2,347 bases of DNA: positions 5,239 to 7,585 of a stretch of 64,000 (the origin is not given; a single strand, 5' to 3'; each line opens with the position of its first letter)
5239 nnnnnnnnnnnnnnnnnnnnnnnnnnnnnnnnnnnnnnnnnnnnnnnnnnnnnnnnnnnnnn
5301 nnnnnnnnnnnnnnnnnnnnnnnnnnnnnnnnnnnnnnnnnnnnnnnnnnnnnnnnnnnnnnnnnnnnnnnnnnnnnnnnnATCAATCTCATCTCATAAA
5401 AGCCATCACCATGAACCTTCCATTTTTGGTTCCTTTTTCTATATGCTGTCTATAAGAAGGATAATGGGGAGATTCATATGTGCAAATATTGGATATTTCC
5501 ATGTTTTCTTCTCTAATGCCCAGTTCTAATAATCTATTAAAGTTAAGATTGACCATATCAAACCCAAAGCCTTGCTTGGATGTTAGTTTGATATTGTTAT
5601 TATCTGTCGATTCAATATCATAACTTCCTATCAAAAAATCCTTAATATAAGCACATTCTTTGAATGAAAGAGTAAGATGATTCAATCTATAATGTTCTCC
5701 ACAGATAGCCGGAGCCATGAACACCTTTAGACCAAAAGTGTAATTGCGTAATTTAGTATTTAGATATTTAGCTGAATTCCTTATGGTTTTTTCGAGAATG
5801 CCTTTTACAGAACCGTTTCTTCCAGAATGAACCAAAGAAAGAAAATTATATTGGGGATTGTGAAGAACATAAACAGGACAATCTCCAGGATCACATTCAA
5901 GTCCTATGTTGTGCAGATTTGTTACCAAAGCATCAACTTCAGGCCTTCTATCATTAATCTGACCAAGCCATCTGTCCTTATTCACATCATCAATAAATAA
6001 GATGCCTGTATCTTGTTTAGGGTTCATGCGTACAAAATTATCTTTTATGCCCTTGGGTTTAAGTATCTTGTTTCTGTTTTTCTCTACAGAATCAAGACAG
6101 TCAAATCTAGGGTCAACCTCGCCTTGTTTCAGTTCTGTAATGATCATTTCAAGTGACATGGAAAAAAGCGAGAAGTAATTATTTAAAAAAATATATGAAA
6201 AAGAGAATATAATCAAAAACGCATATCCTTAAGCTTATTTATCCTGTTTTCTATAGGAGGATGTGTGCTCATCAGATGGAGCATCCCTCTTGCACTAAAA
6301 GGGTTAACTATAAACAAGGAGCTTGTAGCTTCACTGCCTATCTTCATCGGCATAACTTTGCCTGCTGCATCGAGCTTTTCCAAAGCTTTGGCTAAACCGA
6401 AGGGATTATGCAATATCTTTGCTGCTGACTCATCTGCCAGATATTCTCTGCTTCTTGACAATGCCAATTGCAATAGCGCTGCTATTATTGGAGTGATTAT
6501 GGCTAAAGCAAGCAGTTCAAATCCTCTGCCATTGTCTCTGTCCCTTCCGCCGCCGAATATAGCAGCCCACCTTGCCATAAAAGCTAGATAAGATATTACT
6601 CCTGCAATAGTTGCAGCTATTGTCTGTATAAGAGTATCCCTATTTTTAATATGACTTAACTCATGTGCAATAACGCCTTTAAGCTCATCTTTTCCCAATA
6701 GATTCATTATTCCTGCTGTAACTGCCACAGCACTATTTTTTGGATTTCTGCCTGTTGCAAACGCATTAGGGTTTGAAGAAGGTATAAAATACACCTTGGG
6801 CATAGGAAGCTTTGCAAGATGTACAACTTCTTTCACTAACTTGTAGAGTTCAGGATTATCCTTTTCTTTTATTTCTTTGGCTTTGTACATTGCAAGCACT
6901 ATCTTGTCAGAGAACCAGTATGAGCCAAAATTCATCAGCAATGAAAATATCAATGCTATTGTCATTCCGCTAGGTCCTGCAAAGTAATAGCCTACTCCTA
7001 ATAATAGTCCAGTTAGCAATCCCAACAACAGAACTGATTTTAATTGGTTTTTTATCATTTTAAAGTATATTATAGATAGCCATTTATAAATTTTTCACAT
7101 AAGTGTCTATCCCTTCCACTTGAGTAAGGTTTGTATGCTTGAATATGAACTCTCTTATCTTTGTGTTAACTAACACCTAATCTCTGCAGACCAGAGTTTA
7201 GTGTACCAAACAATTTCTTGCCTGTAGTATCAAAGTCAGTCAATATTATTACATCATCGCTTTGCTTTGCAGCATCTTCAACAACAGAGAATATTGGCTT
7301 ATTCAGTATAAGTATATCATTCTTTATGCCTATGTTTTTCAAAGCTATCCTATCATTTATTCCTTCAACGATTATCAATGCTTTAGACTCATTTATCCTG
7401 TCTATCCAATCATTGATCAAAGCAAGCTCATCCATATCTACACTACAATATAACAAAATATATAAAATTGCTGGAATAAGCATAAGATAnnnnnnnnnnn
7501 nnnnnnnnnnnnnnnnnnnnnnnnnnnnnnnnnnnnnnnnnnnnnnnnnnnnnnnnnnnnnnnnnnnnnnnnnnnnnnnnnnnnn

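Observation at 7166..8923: Single-polypeptide PriS–PriL primase, divergently paired with a stand-alone Toprim protein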

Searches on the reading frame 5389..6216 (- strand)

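Call 3: search_protein_families(library=pfam, proteins=[window:5389-6216:-], max_evalue=1)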
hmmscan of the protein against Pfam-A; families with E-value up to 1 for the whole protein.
window:5389-6216:- (275 aa): 1 family
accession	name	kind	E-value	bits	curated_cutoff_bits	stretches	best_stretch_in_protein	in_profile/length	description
PF02578.20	Cu-oxidase_4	-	7.8e-26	91.4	22.9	1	39-270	23-235/238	Multi-copper polyphenol oxidoreductase laccase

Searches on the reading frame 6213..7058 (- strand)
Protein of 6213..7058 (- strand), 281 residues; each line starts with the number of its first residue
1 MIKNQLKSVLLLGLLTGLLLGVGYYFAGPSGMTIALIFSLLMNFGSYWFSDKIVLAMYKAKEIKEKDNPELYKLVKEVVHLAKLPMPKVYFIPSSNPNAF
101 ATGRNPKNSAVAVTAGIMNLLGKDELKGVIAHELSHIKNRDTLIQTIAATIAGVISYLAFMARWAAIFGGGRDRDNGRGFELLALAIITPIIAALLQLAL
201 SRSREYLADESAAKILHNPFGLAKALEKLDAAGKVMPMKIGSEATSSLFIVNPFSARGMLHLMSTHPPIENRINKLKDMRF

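Call 3: search_protein_families(library=pfam, proteins=[window:6213-7058:-], max_evalue=1)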
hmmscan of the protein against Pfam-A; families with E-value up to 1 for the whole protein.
window:6213-7058:- (281 aa): 7 families
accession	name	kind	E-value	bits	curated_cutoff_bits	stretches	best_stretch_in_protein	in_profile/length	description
PF01435.24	Peptidase_M48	-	2e-36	126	20.3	1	66-279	2-185/186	Peptidase family M48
PF05569.17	Peptidase_M56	-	0.00068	19.3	31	1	109-151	176-218/296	BlaR1 peptidase M56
PF18958.6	DUF5700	-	0.015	15.1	25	1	85-144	94-148/283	Putative zinc dependent peptidase (DUF5700)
PF19094.5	EMC6_arch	-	0.022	15.6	26.7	0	142-198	8-57/87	EMC6-arch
PF05232.17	BTP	-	0.086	13.3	25.6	1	179-200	12-33/64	Chlorhexidine efflux transporter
PF14019.11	DUF4235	-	0.1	13.1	27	1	143-203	3-67/77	Protein of unknown function (DUF4235)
PF13807.11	GNVR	-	0.41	11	27.7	0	3-26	55-78/82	G-rich domain on putative tyrosine kinase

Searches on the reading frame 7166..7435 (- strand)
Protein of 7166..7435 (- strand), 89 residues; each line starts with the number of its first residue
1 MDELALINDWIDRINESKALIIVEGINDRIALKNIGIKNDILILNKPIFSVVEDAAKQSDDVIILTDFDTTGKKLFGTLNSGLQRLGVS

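Call 3: search_protein_families(library=pfam, proteins=[window:7166-7435:-], max_evalue=1)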
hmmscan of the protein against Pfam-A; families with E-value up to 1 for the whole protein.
window:7166-7435:- (89 aa): 8 families
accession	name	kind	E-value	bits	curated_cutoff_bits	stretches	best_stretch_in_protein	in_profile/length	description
PF13662.12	Toprim_4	-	1.2e-05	25.9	25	1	19-76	2-67/85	Toprim domain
PF01751.28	Toprim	-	1.5e-05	25.5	23.1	1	20-75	2-72/96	Toprim domain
PF13155.12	Toprim_2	-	0.0025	18.6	22.1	1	21-85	1-68/88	Toprim-like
PF13362.12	Toprim_3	-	0.015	16.2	27.2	1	20-88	2-72/95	Toprim domain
PF22550.1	CesT_Tir_1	-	0.02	15.3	27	1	10-56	18-64/131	CesT_Tir_1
PF25211.1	DUF7839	-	0.032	14.9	27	1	11-73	28-87/101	Domain of unknown function (DUF7839)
PF20469.4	OLD-like_TOPRIM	-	0.091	13.8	23.2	1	17-40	3-26/67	Overcoming lysogenization defect protein-like, TOPRIM domain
PF03766.18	Remorin_N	-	0.17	12.4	23.2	1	14-35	20-41/54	Remorin, N-terminal region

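Call 4: search_protein_families(library=ncbifam, proteins=[window:7166-7435:-], max_evalue=1)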
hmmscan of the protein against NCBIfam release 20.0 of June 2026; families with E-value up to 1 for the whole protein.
window:7166-7435:- (89 aa): 9 families
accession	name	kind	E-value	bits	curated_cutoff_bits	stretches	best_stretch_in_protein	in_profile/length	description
NF003090.0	PRK04017.1-1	equivalog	5.4e-14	52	120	1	8-83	10-85/132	hypothetical protein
NF003091.0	PRK04017.1-2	equivalog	9.7e-12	44.9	129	1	13-88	30-106/151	hypothetical protein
NF003094.0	PRK04017.1-5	equivalog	5.7e-10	39.4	124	1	15-79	20-86/128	hypothetical protein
NF003092.0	PRK04017.1-3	equivalog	6.8e-08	32.6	193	1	7-81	11-82/125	hypothetical protein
NF003093.0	PRK04017.1-4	equivalog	7.1e-07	29.4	160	1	16-88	21-95/138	hypothetical protein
NF003108.1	PRK04031.1-1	equivalog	6.9e-05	22.2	300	1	13-73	159-218/419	DNA primase DnaG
TIGR01391.1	dnaG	equivalog_domain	0.0007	18.6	283.6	1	10-74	249-314/414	DNA primase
TIGR00334.1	5S_RNA_mat_M5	equivalog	0.011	15.9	110.65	1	18-83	3-71/174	ribonuclease M5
NF011532.0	PRK14973.1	equivalog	0.12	10.1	930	1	45-73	83-111/936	DNA topoisomerase I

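Call 24: find_homologous_proteins(query=window:7166-7435:-)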
Query window:7166-7435:- (89 aa): 4 proteins with E <= 0.001 among 5 candidates.
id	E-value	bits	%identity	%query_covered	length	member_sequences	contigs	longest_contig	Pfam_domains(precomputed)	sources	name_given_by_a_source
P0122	4.3e-48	178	100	100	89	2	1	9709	PF01751.29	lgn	-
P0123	5.5e-19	85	54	93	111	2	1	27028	PF13662.13,PF01751.29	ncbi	-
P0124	6.9e-18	82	52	93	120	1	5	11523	PF01751.29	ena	-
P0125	1.1e-16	78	51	96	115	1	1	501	PF13662.13,PF01751.29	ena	-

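Call 70: find_encoding_contigs(protein=P0123, flank=3500, max_places=1)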
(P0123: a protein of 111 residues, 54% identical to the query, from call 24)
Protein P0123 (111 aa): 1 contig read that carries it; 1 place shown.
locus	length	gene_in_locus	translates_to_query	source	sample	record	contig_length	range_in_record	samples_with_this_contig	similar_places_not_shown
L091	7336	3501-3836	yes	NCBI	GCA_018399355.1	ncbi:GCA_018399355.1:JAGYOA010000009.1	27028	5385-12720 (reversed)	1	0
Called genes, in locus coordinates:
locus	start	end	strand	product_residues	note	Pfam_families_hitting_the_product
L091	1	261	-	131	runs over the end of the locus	-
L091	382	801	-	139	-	PF03479:PCC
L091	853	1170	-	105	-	PF06250:YhcG_C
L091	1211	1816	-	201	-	PF17761:DUF1016_N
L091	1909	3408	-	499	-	PF04104:DNA_primase_lrg (weak)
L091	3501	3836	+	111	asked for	PF01751:Toprim, PF13662:Toprim_4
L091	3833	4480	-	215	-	-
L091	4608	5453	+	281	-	PF01435:Peptidase_M48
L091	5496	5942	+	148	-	PF13527:Acetyltransf_9 (faint), PF00583:Acetyltransf_1, PF13673:Acetyltransf_10, PF13508:Acetyltransf_7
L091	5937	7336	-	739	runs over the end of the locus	PF00270:DEAD, PF04851:ResIII, PF22590:Cas3-like_C_2 (faint), PF21210:RNA_helicase_helical, PF00271:Helicase_C, PF02732:ERCC4, PF12826:HHH_2, PF14520:HHH_5, +1 more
